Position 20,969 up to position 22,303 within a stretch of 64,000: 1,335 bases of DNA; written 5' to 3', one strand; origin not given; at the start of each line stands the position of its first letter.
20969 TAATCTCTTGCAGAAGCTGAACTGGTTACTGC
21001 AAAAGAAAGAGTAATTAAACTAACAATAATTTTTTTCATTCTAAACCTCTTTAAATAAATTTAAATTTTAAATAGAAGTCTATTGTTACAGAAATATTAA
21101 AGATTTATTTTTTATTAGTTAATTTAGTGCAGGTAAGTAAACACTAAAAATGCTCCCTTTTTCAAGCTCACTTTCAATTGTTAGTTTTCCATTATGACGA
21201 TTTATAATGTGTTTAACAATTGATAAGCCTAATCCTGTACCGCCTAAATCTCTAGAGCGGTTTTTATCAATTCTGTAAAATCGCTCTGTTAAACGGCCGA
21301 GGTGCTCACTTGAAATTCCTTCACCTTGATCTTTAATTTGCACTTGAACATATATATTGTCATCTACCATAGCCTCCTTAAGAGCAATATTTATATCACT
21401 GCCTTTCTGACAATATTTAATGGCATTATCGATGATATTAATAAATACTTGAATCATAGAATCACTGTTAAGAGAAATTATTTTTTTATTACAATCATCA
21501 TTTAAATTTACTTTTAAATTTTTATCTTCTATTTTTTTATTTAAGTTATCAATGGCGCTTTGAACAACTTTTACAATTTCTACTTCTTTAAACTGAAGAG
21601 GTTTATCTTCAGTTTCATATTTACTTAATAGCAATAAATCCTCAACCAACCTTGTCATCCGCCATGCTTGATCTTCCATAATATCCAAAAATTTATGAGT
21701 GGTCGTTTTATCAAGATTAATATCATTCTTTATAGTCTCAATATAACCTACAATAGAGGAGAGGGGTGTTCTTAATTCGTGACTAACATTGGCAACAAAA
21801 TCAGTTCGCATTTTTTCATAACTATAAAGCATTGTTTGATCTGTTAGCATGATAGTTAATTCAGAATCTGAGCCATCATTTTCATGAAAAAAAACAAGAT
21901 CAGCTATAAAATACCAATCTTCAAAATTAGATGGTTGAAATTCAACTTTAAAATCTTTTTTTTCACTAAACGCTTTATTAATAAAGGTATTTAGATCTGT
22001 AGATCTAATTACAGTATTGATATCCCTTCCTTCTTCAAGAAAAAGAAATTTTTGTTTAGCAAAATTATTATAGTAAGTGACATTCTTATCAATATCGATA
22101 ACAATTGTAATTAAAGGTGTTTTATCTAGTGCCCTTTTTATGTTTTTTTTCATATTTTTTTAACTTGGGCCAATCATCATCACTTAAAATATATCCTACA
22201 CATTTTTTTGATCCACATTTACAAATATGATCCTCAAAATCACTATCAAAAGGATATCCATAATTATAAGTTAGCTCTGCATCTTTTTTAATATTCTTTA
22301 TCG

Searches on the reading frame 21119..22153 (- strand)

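Call 90: search_protein_families(library=pfam, proteins=[window:21119-22153:-], max_evalue=0.00001)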
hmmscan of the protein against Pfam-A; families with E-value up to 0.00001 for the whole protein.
window:21119-22153:- (344 aa): 3 families
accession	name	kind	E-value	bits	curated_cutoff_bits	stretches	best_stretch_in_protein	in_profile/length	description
PF02518.31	HATPase_c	-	5.3e-27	94.9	26.4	1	230-342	3-109/111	Histidine kinase-, DNA gyrase B-, and HSP90-like ATPase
PF00512.31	HisKA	-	4.4e-20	71.9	26.9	1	115-181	1-65/66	His Kinase A (phospho-acceptor) domain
PF14501.12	HATPase_c_5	-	2.3e-06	27.9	22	1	232-329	5-91/102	GHKL domain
